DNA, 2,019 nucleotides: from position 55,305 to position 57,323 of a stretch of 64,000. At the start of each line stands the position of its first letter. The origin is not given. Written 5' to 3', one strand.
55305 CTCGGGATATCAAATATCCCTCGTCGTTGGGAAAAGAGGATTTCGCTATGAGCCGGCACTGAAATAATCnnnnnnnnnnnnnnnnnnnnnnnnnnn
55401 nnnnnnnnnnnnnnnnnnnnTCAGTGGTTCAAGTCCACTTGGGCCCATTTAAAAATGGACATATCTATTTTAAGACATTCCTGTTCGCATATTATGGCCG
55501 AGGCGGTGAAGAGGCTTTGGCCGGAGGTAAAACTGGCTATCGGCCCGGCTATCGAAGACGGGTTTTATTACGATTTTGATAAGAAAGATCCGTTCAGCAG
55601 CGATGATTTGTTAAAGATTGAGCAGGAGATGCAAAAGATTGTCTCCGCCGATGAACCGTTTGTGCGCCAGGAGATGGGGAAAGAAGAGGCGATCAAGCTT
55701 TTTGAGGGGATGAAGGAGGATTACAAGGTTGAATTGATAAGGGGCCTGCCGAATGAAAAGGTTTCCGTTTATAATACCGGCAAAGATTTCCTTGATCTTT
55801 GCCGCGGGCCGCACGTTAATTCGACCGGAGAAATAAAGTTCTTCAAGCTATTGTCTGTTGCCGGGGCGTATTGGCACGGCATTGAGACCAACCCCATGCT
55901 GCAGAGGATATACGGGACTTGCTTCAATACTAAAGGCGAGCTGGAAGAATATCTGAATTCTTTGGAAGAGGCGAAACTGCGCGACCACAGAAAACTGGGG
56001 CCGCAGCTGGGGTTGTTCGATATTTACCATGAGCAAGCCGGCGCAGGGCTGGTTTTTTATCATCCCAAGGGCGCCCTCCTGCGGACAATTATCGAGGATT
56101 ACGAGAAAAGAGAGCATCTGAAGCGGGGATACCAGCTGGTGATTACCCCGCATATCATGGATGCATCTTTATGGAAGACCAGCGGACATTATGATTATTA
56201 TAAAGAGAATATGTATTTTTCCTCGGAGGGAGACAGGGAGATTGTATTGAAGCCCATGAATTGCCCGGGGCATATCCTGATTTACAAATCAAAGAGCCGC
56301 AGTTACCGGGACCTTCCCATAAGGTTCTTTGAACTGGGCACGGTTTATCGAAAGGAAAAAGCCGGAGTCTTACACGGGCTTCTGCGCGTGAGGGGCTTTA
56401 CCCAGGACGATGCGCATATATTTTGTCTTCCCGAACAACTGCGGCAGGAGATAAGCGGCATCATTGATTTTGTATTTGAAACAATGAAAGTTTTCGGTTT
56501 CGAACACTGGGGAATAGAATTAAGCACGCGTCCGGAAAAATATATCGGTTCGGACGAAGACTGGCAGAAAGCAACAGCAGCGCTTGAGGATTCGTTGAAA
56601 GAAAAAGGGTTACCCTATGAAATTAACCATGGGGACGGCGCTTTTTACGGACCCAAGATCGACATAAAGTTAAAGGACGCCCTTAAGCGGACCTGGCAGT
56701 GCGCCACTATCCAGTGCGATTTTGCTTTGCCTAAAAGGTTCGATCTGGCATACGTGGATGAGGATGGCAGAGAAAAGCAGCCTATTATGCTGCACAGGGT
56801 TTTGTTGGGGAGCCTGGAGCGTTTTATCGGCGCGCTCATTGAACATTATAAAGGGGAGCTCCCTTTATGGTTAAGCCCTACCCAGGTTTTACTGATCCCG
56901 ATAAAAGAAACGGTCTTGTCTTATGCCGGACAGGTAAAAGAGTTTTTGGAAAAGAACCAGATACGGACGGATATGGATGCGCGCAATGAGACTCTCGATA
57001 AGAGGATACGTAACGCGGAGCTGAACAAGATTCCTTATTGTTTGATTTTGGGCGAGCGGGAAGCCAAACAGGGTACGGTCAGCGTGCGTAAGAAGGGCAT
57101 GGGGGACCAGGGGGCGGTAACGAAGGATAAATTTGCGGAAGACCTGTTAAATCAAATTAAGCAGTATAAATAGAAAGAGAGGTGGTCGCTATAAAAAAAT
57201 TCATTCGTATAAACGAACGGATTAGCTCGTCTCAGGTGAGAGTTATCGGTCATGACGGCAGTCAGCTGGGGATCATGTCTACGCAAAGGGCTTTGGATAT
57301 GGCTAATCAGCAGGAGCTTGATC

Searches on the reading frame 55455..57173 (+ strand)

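Call 26: search_protein_families(library=pfam, proteins=[window:55455-57173:+], max_evalue=0.0001)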
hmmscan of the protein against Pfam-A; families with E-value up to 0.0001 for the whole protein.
window:55455-57173:+ (572 aa): 3 families
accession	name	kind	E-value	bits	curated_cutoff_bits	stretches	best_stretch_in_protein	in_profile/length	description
PF00587.30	tRNA-synt_2b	-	4.3e-48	164.2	29.3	1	255-465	3-179/179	tRNA synthetase class II core domain (G, H, P, S and T)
PF03129.25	HGTP_anticodon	-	1e-20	74.1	21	1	477-565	1-92/94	Anticodon binding domain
PF07973.19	tRNA_SAD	-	9.9e-15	54.7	24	1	103-153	1-44/44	Threonyl and Alanyl tRNA synthetase second additional domain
